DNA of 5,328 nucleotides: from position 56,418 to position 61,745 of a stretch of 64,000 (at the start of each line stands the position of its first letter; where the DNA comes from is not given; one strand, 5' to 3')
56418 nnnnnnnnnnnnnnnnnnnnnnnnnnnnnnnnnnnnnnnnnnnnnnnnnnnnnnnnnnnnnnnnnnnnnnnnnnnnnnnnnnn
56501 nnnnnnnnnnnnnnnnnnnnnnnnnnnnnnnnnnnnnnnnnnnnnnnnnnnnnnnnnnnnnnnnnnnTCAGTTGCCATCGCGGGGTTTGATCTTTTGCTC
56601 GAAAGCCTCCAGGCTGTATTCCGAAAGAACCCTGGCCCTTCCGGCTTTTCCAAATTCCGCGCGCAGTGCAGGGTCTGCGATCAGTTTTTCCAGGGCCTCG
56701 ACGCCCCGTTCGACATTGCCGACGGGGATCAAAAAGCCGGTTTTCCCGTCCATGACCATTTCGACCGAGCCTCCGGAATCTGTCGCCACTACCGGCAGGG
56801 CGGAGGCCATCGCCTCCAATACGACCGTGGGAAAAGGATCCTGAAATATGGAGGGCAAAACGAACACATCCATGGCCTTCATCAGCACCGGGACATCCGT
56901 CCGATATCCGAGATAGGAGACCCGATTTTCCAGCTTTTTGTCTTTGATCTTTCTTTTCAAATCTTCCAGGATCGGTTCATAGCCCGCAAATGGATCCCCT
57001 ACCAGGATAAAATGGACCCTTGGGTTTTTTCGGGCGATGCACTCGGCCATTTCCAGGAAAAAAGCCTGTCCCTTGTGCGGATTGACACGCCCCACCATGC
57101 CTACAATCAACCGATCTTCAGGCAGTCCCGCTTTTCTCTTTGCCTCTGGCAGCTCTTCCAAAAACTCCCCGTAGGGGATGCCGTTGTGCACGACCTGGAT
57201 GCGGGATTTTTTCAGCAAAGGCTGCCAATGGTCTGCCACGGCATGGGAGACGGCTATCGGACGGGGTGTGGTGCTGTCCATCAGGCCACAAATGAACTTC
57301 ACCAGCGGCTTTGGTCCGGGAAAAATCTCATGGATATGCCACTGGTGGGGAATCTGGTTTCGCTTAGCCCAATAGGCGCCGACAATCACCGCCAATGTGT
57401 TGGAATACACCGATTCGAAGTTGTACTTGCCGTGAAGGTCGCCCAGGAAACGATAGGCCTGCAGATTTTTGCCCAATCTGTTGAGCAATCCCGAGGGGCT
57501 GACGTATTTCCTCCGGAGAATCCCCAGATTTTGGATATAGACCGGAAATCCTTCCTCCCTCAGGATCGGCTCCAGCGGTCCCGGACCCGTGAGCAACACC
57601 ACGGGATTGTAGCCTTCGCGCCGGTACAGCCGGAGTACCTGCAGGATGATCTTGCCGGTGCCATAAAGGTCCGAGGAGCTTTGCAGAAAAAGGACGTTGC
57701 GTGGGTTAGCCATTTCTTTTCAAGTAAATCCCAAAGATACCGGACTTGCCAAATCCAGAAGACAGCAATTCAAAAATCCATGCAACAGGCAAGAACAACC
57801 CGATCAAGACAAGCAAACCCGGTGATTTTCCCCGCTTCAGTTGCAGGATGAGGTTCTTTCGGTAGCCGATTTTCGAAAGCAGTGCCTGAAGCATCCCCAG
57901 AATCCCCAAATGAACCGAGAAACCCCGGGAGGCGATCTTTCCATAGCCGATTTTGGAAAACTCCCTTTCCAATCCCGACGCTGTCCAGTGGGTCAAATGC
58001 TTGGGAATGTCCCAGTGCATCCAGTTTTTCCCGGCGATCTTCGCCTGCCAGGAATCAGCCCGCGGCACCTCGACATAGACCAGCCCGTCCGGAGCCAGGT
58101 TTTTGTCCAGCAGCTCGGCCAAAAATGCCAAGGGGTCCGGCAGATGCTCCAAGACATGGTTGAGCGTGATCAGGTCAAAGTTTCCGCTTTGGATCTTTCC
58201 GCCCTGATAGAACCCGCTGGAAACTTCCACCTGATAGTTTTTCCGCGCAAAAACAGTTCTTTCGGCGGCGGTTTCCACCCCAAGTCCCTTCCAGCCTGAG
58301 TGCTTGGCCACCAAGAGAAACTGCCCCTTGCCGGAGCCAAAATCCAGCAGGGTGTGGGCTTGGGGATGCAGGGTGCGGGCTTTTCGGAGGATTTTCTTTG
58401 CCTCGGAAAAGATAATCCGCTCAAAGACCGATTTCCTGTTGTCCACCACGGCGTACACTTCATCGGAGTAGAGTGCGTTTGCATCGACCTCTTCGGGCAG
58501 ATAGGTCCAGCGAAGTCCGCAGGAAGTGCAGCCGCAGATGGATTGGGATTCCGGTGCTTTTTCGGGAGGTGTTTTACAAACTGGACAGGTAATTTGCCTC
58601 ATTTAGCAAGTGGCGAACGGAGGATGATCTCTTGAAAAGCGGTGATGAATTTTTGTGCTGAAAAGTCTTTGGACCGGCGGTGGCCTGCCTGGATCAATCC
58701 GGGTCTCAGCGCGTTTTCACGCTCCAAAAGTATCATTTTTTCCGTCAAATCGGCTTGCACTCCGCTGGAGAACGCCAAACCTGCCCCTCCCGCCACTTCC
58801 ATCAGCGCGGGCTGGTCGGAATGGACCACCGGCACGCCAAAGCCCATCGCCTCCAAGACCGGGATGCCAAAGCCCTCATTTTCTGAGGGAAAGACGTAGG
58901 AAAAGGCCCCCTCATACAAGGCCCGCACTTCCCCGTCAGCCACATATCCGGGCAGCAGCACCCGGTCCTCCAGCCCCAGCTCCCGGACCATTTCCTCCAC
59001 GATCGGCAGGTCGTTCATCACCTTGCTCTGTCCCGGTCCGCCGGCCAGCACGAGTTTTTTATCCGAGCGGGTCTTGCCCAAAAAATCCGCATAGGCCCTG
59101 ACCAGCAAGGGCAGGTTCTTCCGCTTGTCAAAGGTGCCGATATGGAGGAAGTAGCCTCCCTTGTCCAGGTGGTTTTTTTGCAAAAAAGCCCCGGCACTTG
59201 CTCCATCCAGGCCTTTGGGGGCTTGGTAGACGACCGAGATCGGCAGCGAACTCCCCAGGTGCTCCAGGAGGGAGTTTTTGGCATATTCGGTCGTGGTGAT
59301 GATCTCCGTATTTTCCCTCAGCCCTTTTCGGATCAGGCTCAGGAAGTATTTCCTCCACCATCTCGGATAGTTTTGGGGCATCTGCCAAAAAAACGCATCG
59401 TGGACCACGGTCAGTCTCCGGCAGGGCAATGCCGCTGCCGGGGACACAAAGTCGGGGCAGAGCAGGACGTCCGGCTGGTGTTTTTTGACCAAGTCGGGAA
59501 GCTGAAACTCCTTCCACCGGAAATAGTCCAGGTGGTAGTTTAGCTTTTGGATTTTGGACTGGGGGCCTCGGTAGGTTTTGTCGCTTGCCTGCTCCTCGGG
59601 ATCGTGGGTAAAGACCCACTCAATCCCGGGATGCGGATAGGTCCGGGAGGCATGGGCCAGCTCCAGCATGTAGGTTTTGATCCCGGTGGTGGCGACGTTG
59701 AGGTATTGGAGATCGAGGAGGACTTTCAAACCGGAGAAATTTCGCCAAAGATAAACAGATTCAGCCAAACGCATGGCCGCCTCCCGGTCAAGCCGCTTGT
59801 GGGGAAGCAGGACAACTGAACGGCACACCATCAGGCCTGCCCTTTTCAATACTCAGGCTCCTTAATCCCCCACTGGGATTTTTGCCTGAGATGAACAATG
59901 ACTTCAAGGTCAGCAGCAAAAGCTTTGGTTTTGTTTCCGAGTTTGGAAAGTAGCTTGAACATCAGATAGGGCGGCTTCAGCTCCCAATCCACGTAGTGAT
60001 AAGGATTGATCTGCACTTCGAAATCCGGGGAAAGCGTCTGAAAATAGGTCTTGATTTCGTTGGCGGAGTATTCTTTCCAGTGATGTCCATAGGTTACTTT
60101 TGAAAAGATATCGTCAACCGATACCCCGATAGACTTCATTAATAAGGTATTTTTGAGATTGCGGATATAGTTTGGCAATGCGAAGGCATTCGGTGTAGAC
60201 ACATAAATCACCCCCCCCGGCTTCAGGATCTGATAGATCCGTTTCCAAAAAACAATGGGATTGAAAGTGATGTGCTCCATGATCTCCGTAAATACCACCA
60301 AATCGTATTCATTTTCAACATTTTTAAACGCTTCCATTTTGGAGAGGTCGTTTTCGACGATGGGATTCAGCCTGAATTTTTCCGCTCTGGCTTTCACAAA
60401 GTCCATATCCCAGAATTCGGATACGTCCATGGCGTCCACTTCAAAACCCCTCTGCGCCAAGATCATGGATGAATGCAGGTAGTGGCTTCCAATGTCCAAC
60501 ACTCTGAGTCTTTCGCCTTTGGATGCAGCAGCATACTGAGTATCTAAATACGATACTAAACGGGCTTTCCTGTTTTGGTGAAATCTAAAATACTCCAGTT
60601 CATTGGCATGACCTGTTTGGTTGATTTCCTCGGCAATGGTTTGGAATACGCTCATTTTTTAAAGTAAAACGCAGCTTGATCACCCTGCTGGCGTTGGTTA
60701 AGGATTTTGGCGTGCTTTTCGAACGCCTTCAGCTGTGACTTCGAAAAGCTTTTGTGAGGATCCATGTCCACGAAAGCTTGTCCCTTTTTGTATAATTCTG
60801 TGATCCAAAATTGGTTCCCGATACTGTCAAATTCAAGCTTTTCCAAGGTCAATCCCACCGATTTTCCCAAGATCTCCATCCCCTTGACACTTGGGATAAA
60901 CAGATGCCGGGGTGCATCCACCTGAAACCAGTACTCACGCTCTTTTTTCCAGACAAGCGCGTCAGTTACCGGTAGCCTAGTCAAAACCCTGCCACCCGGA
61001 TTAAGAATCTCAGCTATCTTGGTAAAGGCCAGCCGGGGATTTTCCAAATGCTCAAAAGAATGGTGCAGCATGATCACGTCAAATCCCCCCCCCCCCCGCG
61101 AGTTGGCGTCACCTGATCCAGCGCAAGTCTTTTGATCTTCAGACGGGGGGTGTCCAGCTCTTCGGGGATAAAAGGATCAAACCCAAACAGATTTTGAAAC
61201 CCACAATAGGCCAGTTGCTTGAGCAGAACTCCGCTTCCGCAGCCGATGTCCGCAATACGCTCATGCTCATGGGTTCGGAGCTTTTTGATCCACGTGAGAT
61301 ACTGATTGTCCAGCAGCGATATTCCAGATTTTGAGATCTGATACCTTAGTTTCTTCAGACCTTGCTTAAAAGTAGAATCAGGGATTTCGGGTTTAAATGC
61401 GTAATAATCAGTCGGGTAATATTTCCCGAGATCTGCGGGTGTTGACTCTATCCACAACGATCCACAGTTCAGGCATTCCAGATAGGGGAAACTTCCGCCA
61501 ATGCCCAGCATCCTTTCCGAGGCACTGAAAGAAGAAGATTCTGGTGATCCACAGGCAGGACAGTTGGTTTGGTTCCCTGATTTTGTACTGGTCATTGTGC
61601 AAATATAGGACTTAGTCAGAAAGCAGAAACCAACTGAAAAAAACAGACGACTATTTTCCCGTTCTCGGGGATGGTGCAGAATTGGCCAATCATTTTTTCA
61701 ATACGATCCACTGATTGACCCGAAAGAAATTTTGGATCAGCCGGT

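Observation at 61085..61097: G13 homopolymer switches a glycan methyltransferase OFF (phase variation)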

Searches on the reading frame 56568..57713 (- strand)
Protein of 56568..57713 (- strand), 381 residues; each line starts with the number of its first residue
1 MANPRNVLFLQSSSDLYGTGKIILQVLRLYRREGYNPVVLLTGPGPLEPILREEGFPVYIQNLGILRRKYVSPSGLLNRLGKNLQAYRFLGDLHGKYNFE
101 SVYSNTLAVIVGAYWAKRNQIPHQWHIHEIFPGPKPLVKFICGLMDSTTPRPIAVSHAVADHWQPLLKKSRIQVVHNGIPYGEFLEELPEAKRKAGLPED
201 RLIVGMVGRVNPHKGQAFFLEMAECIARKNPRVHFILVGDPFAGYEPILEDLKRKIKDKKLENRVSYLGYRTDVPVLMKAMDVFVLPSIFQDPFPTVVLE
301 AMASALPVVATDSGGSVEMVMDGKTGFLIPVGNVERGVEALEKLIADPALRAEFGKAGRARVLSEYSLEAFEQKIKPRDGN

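Call 53: search_protein_families(library=pfam, proteins=[window:56568-57713:-], max_evalue=0.0001)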
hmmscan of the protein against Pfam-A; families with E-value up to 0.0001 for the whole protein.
window:56568-57713:- (381 aa): 5 families
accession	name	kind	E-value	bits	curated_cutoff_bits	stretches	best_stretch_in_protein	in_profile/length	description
PF00534.26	Glycos_transf_1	-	1.1e-39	136.1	26.4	1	190-360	4-171/172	Glycosyl transferases group 1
PF13692.12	Glyco_trans_1_4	-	6e-35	121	27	1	203-347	3-142/142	Glycosyl transferases group 1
PF13439.12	Glyco_transf_4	-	7.8e-10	39.5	28.5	1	18-179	3-166/170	Glycosyltransferase Family 4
PF20706.3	GT4-conflict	-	5.5e-06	26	26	1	153-320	151-320/385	Family 4 Glycosyltransferase in conflict systems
PF13524.12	Glyco_trans_1_2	-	1.9e-05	25.1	25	1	229-369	11-136/144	Glycosyl transferase-like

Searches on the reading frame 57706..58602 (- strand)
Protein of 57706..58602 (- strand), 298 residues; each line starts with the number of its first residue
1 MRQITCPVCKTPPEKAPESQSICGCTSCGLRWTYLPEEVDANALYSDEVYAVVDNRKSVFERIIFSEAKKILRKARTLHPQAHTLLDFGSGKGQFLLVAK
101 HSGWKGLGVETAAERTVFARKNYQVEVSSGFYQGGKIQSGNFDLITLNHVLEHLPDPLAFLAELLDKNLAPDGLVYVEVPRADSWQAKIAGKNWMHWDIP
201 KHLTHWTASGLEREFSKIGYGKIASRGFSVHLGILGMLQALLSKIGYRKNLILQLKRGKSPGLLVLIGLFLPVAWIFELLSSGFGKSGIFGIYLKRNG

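Call 6: search_protein_families(library=pfam, proteins=[window:57706-58602:-], max_evalue=0.01)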
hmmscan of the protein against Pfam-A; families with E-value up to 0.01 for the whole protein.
window:57706-58602:- (298 aa): 5 families
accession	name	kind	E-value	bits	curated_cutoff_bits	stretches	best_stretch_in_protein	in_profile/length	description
PF13489.12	Methyltransf_23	-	3.7e-24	85.8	27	1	62-220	3-159/164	Methyltransferase domain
PF08241.18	Methyltransf_11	-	3.6e-09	37.6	21.2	1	86-176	1-94/95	Methyltransferase domain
PF08242.18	Methyltransf_12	-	2.9e-07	31.6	30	1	86-174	1-97/98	Methyltransferase domain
PF13649.12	Methyltransf_25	-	1.3e-05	26.2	27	1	86-165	2-90/97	Methyltransferase domain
PF13847.12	Methyltransf_31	-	3.1e-05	24.1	27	1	83-188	5-120/145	Methyltransferase domain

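Call 55: search_protein_families(library=ncbifam, proteins=[window:57706-58602:-], max_evalue=0.001)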
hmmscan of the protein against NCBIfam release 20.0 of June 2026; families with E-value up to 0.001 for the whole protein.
window:57706-58602:- (298 aa): 4 families
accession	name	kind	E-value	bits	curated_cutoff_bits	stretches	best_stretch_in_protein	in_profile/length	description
TIGR01983.1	UbiG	equivalog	0.0001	21.7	102.95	1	79-205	47-181/228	bifunctional 2-polyprenyl-6-hydroxyphenol methylase/3-demethylubiquinol 3-O-methyltransferase UbiG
NF045667.1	MTase_DVU1556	equivalog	0.00018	21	155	1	80-176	21-118/213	DVU_1556 family methyltransferase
TIGR04345.1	ovoA_Cterm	equivalog_domain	0.00022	20.9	170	1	138-190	131-180/242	putative 4-mercaptohistidine N1-methyltransferase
TIGR02081.1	metW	equivalog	0.00033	20.3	189.5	1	79-165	11-99/194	methionine biosynthesis protein MetW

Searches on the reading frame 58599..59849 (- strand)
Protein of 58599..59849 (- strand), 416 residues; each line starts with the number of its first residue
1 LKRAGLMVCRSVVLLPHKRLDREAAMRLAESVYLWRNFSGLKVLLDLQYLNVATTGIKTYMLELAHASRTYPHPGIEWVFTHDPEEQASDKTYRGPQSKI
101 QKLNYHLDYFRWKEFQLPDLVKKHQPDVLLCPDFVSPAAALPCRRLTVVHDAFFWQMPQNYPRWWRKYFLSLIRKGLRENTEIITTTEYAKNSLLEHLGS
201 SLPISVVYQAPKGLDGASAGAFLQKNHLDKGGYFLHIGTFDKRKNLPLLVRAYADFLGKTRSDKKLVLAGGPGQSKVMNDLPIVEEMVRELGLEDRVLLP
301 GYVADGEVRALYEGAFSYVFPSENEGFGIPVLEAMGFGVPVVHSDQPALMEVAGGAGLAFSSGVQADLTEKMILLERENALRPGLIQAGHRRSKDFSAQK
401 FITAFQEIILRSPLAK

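Call 6: search_protein_families(library=pfam, proteins=[window:58599-59849:-], max_evalue=0.01)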
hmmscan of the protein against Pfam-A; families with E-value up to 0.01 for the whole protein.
window:58599-59849:- (416 aa): 6 families
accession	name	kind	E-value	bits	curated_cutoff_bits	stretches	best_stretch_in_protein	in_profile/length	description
PF00534.26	Glycos_transf_1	-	1.8e-25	89.9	26.4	1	227-389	11-169/172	Glycosyl transferases group 1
PF13692.12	Glyco_trans_1_4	-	2.1e-21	77.1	27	1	234-374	4-138/142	Glycosyl transferases group 1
PF13439.12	Glyco_transf_4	-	1.8e-10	41.6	28.5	1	56-208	3-163/170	Glycosyltransferase Family 4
PF20706.3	GT4-conflict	-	6.4e-07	29.1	26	1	236-346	202-313/385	Family 4 Glycosyltransferase in conflict systems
PF13579.12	Glyco_trans_4_4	-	0.00037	21.3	29.7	1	114-204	60-152/158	Glycosyl transferase 4-like domain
PF13524.12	Glyco_trans_1_2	-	0.0035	17.7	25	1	322-394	58-130/144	Glycosyl transferase-like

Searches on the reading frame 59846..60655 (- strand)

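Call 6: search_protein_families(library=pfam, proteins=[window:59846-60655:-], max_evalue=0.01)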
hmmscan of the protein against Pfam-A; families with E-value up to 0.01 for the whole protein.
window:59846-60655:- (269 aa): 7 families
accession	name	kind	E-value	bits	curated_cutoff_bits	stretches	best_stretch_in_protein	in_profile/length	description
PF13489.12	Methyltransf_23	-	2.6e-12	47.2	27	1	39-205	13-154/164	Methyltransferase domain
PF08242.18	Methyltransf_12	-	2e-09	38.5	30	1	53-150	1-98/98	Methyltransferase domain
PF08241.18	Methyltransf_11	-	1.2e-07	32.7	21.2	1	53-152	1-95/95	Methyltransferase domain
PF13649.12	Methyltransf_25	-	3.1e-06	28.2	27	1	52-148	1-97/97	Methyltransferase domain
PF13847.12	Methyltransf_31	-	4.3e-05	23.7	27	1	50-170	5-128/145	Methyltransferase domain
PF03848.20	TehB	-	0.00068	19.6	20.4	1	51-131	33-110/193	Tellurite resistance protein TehB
PF02353.26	CMAS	-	0.00088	19.1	27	1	51-154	65-166/273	Mycolic acid cyclopropane synthetase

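Call 55: search_protein_families(library=ncbifam, proteins=[window:59846-60655:-], max_evalue=0.001)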
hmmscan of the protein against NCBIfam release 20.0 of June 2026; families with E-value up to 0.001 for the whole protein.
window:59846-60655:- (269 aa): 8 families
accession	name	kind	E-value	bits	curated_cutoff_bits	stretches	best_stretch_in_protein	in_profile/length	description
TIGR01983.1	UbiG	equivalog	1.8e-12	47.1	102.95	1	35-157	31-156/228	bifunctional 2-polyprenyl-6-hydroxyphenol methylase/3-demethylubiquinol 3-O-methyltransferase UbiG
NF008264.0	PRK11036.1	equivalog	3.5e-07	29.9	366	1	44-157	40-152/261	tRNA uridine 5-oxyacetic acid(34) methyltransferase CmoM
NF043040.1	corrin_prot_MT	hypoth_equivalog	1.7e-05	24.4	180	1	41-152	34-147/216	corrinoid protein-associated methyltransferase CpaM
TIGR04345.1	ovoA_Cterm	equivalog_domain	6.8e-05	22.5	170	0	111-156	129-173/242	putative 4-mercaptohistidine N1-methyltransferase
NF008992.0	PRK12335.1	equivalog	9.6e-05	21.7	303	1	43-129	117-199/289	SAM-dependent methyltransferase TehB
NF008405.0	PRK11207.1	equivalog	0.00025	20.6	218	1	48-130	30-109/198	tellurite resistance methyltransferase TehB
NF011529.0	PRK14968.1-3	equivalog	0.00039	19.9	162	1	50-122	36-104/198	putative methyltransferase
TIGR00477.1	tehB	equivalog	0.00043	19.7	219.5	1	50-128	75-149/238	tellurite resistance methyltransferase TehB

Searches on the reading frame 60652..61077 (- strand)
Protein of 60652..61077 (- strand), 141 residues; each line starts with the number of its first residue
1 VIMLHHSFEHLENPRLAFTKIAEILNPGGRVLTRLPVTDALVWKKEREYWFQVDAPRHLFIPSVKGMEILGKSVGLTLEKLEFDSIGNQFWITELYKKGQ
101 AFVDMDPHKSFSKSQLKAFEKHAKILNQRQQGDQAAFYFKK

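Call 14: find_encoding_contigs(protein=window:60652-61077:-, flank=3000, max_places=10)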
Protein window:60652-61077:- (141 aa): no gene with exactly this product is on record in the collection.

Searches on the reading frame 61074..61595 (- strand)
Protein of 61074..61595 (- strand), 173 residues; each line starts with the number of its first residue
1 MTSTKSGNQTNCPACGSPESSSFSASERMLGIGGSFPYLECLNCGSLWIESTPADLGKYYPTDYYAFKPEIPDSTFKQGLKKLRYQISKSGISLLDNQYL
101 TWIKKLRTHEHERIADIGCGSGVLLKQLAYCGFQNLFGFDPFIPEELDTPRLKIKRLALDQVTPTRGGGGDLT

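Call 12: list_cluster_members(proteins=[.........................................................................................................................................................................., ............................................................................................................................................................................, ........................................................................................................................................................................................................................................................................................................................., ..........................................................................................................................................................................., window:61077-61595:-, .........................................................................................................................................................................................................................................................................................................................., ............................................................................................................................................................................, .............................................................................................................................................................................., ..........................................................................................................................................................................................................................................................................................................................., window:60655-61077:-])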
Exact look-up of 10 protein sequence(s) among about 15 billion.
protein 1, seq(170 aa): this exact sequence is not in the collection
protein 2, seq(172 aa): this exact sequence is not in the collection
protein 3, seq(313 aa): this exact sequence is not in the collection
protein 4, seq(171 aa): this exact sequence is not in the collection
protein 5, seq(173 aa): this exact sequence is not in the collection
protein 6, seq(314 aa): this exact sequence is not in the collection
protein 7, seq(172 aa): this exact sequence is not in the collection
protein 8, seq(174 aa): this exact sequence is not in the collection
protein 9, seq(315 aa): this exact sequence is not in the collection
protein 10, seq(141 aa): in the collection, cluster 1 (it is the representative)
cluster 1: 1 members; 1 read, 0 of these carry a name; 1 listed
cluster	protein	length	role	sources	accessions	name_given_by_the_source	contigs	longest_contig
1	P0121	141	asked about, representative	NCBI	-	-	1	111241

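Call 13: find_encoding_contigs(protein=window:61074-61595:-, flank=3000, max_places=10)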
Protein window:61074-61595:- (173 aa): no gene with exactly this product is on record in the collection.

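Call 38: list_cluster_members(proteins=[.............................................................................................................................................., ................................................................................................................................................, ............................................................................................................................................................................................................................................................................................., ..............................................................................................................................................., window:61077-61511:-, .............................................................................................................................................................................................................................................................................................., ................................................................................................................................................, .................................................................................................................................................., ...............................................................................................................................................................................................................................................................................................])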
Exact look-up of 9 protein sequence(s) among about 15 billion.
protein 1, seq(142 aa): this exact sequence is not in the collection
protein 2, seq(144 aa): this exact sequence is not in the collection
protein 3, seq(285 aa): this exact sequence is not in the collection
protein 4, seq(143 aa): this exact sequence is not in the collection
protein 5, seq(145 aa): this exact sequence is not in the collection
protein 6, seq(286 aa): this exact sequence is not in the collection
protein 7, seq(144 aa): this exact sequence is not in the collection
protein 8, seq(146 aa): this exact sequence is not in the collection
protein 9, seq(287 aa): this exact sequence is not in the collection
